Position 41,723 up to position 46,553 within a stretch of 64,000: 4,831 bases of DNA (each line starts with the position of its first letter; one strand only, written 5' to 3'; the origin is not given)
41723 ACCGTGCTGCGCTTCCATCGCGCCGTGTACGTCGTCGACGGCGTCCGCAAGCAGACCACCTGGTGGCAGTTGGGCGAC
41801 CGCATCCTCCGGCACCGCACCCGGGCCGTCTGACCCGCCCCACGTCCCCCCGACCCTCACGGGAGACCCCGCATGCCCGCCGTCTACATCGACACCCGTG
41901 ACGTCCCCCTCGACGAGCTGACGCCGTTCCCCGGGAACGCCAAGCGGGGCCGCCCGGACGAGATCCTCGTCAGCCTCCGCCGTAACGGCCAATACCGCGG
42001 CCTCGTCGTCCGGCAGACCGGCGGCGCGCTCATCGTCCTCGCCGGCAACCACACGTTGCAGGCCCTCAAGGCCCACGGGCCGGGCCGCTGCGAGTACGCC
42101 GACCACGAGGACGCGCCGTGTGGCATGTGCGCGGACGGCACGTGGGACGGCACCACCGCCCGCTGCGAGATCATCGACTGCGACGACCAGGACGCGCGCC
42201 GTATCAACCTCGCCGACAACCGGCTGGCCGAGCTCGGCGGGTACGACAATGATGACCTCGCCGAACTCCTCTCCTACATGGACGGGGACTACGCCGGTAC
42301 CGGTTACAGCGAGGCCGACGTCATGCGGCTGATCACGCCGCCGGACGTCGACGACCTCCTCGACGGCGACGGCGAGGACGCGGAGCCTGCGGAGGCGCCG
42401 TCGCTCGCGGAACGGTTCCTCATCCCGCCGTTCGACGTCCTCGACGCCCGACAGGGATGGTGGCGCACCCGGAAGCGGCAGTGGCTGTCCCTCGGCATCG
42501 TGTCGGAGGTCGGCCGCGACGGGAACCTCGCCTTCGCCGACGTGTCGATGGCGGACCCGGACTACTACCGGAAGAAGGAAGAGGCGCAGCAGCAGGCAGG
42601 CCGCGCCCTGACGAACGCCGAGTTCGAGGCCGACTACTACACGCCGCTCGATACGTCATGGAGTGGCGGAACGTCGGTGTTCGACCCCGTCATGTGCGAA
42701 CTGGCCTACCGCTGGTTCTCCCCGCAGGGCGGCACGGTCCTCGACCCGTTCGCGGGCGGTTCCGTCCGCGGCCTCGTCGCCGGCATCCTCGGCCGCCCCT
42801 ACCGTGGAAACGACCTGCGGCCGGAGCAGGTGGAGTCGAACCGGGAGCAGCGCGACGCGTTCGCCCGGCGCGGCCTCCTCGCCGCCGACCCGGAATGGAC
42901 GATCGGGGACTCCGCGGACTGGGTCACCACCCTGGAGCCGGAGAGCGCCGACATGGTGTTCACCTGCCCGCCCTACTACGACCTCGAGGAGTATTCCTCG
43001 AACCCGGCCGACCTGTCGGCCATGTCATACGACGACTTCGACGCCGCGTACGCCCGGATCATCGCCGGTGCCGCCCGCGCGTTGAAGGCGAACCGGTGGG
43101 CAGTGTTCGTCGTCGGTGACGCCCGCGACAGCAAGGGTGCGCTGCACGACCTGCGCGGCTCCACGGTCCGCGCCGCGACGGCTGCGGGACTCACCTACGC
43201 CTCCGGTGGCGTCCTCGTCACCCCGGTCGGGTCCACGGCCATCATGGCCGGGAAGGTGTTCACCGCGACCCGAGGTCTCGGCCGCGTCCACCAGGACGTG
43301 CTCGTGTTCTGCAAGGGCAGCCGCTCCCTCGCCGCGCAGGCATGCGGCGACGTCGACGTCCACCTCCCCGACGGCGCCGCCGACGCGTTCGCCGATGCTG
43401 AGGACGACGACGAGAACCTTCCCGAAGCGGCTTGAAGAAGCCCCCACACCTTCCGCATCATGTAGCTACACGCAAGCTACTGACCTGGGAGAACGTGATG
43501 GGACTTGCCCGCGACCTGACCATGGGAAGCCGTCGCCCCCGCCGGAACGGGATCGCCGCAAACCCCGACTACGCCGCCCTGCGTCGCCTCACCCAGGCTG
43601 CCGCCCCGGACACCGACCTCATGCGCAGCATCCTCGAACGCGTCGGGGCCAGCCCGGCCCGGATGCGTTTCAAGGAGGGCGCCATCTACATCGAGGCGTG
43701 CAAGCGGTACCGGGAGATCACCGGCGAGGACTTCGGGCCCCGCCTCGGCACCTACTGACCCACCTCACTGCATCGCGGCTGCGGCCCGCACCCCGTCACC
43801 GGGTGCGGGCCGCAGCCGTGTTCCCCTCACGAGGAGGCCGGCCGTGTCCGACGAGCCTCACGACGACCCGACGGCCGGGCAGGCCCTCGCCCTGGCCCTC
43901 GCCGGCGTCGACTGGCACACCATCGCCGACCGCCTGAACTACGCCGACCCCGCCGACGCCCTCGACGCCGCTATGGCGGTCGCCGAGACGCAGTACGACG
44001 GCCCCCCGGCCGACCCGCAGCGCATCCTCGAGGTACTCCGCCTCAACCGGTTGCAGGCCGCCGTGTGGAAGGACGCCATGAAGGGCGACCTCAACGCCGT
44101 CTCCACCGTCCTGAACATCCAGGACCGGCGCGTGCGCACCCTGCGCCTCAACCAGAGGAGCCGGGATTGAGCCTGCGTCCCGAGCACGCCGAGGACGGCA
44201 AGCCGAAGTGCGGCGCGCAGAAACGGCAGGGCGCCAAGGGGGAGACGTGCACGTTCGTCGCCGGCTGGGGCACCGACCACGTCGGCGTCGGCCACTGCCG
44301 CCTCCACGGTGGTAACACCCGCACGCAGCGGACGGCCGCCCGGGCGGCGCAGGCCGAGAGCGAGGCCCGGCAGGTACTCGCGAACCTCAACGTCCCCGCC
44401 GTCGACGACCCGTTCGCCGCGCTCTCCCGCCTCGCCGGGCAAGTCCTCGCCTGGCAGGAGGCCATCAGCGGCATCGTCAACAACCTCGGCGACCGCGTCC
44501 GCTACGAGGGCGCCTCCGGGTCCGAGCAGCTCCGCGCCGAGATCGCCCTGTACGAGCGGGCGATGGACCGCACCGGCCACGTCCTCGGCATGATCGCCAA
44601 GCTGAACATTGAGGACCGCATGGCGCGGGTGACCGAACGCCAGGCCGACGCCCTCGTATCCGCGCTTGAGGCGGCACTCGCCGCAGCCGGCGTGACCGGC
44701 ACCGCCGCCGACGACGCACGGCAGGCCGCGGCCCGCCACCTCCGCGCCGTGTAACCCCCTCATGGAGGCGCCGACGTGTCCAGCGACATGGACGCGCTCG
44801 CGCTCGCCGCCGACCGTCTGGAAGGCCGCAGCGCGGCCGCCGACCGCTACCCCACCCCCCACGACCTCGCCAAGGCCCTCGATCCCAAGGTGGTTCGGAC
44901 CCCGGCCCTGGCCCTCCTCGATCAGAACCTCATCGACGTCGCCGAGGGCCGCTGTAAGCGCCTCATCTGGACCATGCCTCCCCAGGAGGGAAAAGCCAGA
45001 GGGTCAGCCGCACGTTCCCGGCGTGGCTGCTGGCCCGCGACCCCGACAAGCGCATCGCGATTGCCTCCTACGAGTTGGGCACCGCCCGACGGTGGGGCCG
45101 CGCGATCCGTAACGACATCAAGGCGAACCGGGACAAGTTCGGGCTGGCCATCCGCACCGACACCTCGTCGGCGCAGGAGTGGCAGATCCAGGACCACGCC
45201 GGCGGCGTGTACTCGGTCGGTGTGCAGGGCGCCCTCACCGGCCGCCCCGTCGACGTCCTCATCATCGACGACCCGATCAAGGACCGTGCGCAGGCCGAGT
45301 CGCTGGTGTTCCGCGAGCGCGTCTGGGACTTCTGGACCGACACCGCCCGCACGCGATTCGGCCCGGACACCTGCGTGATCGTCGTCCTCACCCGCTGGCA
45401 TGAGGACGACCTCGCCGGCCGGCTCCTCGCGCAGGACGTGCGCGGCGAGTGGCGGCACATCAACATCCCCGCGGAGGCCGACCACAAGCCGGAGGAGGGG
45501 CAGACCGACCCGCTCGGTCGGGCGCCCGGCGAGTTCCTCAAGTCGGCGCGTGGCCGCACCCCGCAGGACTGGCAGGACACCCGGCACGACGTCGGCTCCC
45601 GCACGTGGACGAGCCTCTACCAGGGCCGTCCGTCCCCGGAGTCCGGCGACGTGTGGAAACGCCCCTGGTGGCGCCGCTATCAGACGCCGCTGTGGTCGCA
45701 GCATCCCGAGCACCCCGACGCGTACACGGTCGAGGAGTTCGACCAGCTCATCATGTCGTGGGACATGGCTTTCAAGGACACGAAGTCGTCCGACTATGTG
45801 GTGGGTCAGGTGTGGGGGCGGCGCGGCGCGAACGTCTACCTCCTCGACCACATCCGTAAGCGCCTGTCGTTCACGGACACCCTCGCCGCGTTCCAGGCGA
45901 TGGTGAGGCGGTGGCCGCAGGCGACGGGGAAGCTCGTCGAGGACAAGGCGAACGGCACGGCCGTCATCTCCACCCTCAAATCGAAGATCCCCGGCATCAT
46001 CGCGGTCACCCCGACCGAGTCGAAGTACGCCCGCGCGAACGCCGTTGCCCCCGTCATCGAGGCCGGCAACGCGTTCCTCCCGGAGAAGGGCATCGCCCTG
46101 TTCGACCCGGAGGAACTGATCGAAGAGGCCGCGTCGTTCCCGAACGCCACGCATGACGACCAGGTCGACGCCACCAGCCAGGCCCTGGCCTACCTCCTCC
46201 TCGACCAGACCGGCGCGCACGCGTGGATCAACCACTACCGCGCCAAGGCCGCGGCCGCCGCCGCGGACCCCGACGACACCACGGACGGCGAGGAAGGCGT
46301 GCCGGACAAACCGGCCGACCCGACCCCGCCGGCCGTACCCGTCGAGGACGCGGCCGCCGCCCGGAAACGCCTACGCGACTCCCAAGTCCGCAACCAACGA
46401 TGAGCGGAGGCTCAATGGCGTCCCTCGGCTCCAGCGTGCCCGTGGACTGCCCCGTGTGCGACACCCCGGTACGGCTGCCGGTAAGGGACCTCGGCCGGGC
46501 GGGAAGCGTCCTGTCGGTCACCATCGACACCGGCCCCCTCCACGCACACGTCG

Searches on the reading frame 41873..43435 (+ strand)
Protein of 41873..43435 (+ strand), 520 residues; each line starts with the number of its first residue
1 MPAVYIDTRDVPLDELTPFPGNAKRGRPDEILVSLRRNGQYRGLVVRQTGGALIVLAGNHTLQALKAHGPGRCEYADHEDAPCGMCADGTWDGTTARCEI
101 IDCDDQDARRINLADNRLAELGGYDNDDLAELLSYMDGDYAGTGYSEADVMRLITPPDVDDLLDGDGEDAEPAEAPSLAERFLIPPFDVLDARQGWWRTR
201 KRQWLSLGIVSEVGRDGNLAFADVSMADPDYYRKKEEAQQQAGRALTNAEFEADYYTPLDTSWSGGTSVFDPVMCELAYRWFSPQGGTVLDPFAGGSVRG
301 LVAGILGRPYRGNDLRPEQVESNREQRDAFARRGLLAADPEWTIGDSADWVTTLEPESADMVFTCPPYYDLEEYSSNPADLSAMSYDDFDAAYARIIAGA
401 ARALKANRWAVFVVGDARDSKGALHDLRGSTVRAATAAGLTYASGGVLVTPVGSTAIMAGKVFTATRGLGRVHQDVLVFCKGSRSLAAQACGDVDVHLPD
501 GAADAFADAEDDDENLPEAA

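Call 10: search_dna_similar(query=window:41873-43435:+, collection=phages, mode=protein, max_rows=15)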
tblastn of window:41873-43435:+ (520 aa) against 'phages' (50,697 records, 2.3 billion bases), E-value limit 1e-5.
Records with a match: 365; places in all: 394; records where one place covers at least 80% of the query: 12.
Best place of each record, by identity: <60% 365.
By first word of the organism name: Mycobacterium 188; Gordonia 84; Arthrobacter 60; Listeria 3; Enterococcus 3; Clostridium 3; Erythrobacter 2; Haloarcula 2; Bacteriophage 2; Croceibacter 2; and 12 more.
By host as written in the record: Mycobacterium smegmatis mc2 155 104; Gordonia terrae 3612 48; Arthrobacter sp. ATCC 21022 42; Mycobacterium smegmatis mc#155 39; Gordonia rubripertincta NRRL B-16540 16; Arthrobacter globiformis B-2979 15; - 14; Gordonia terrae CAG3 8; and 43 more.
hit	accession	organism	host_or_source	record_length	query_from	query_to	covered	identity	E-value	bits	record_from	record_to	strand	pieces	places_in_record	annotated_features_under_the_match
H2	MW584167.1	Mycobacterium phage prophiGD43A-5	Mycobacterium abscessus GD43A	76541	13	496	93%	43.7%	1e-93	317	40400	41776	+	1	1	79: ParB-like nuclease domain protein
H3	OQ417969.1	Mycobacterium phage prophiT37-1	Mycobacterium abscessus T37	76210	8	493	93%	42.4%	5e-91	310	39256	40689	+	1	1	72: ParB-like nuclease domain protein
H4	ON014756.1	Pseudanabaena phage Pam4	Pseudanabaena sp.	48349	11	500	93%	41.7%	1e-57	337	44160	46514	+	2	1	pyridoxal-phosphate dependent enzyme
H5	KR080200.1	Mycobacterium phage AlanGrant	Mycobacterium smegmatis mc2 155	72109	1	482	93%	39.5%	3e-68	244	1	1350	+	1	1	1: hypothetical protein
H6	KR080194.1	Mycobacterium phage Vincenzo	Mycobacterium smegmatis mc2 155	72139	1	482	93%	39.5%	3e-68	244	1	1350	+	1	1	1: hypothetical protein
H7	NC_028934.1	Mycobacterium phage Vincenzo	Mycobacterium smegmatis mc2 155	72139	1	482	93%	39.5%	3e-68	244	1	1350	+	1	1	1: ParB-like partition protein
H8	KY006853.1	Erythrobacter phage vB_EliS_R6L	Erythrobacter litoralis DSM 8509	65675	13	496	92%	39.4%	4e-45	284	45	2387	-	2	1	DNA modification methylase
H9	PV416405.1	Erythrobacter phage ZS04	Erythrobacter sp. JL475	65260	13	496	92%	39.1%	4e-44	281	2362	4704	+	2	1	DNA methyltransferase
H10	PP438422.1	Microcystis phage Mae-JY30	Microcystis aeruginosa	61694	12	495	84%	41.2%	6e-53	274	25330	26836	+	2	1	ParB/sulfiredoxin (x2)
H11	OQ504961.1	Pseudomonas phage ZRG1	Stutzerimonas stutzeri NCTC10475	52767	12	483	91%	32.7%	1e-40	162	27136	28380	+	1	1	ParB N-terminal domain-containing protein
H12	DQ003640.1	Listeria phage B054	Listeria monocytogenes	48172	85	483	77%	36.7%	2e-60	221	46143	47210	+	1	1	gp77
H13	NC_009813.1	Listeria phage B054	Listeria monocytogenes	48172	85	483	77%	36.7%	2e-60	221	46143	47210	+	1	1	ParB N-terminal domain-containing protein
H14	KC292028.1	Haloarcula californiae tailed virus 2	Haloarcula californiae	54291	13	482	90%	31.0%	1e-45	177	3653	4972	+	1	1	11: hypothetical protein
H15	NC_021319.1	Haloarcula californiae tailed virus 2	Haloarcula californiae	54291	13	482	90%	31.0%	1e-45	177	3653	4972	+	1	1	11: hypothetical protein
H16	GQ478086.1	Enterococcus phage phiFL3A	Enterococcus faecalis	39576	100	483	74%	37.8%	4e-57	211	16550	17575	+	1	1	gp36: DNA adenine methyltransferase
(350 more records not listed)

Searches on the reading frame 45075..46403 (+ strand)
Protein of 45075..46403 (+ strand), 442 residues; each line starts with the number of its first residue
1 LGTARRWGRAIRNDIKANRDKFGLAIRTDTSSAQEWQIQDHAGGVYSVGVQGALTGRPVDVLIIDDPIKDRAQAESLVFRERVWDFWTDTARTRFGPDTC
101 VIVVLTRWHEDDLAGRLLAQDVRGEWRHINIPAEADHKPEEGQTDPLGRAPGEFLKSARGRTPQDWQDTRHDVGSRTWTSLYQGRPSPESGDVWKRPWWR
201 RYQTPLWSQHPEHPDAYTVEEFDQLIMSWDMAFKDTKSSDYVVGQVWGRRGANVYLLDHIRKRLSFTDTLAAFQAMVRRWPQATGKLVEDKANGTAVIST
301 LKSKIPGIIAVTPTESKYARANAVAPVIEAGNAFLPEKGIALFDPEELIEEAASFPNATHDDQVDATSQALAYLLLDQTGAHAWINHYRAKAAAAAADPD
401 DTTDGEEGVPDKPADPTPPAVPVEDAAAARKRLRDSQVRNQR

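Call 12: search_protein_families(library=pfam, proteins=[window:45075-46403:+], max_evalue=0.01)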
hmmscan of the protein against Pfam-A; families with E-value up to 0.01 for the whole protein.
window:45075-46403:+ (442 aa): 2 families
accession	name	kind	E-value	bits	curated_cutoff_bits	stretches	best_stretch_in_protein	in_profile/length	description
PF17289.8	Terminase_6C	-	1.2e-19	71.2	22.6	1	228-373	2-154/155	Terminase RNaseH-like domain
PF03237.21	Terminase_6N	-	2.2e-06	27.9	22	1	42-199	81-213/215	Terminase large subunit, T4likevirus-type, N-terminal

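Call 44: search_dna_similar(query=window:45075-46403:+, collection=plasmids, mode=protein, max_rows=12)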
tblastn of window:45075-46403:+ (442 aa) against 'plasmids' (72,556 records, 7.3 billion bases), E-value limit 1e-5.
Records with a match: 106; places in all: 113; records where one place covers at least 80% of the query: 38.
Best place of each record, by identity: <60% 106.
By first word of the organism name: Streptomyces 36; Bacillus 15; Acinetobacter 9; Arsenophonus 8; Pantoea 5; Candidatus 3; Pigmentibacter 2; Leptolyngbya 2; Leptospira 2; Deinococcus 2; and 20 more.
By predicted mobility (MOB-suite, as given by PLSDB): non-mobilizable 101; mobilizable 3; conjugative 2.
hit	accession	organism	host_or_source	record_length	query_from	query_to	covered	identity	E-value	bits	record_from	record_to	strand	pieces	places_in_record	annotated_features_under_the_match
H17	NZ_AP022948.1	Bacillus cereus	-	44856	4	371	83%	46.1%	9e-93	313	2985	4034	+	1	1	terL: phage terminase large subunit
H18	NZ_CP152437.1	Bacillus sp. BR3(2024)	sigle cell,soil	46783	4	371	83%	45.8%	2e-92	313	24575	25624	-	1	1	terL: phage terminase large subunit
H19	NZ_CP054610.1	Paenibacillus cellulosilyticus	cell culture,soil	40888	4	380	85%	44.2%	1e-87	298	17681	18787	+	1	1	terL: phage terminase large subunit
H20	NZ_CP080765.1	Aneurinibacillus thermoaerophilus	compost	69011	4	374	84%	44.5%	2e-89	304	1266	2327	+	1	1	terL: phage terminase large subunit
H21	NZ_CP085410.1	Bacillus thuringiensis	single cell,soil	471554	4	378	85%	41.0%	3e-81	280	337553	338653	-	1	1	terL: phage terminase large subunit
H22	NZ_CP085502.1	Bacillus cereus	black pepper plant,cell culture,root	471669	4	378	85%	41.0%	3e-81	280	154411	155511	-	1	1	terL: phage terminase large subunit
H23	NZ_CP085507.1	Bacillus cereus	soil sample,soil from tomato plant roots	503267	4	378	85%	41.0%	3e-81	280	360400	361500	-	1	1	terL: phage terminase large subunit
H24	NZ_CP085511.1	Bacillus cereus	soil sample,soil from tomato plant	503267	4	378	85%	41.0%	3e-81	280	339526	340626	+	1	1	terL: phage terminase large subunit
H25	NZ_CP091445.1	Bacillus cereus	Moringa oleifera,whole organism,root ...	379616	4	378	85%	41.0%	5e-81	280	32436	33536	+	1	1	terL: phage terminase large subunit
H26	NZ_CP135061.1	Bacillus cereus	Plant,cell culture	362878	4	378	85%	40.9%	1e-81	281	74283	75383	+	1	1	terL: phage terminase large subunit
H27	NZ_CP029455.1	Bacillus cereus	Chives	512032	4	378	85%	40.9%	1e-81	281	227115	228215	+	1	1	terL: phage terminase large subunit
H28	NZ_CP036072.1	Bacillus wiedmannii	cell culture,soil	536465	4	378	85%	40.9%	2e-81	281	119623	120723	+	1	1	terL: phage terminase large subunit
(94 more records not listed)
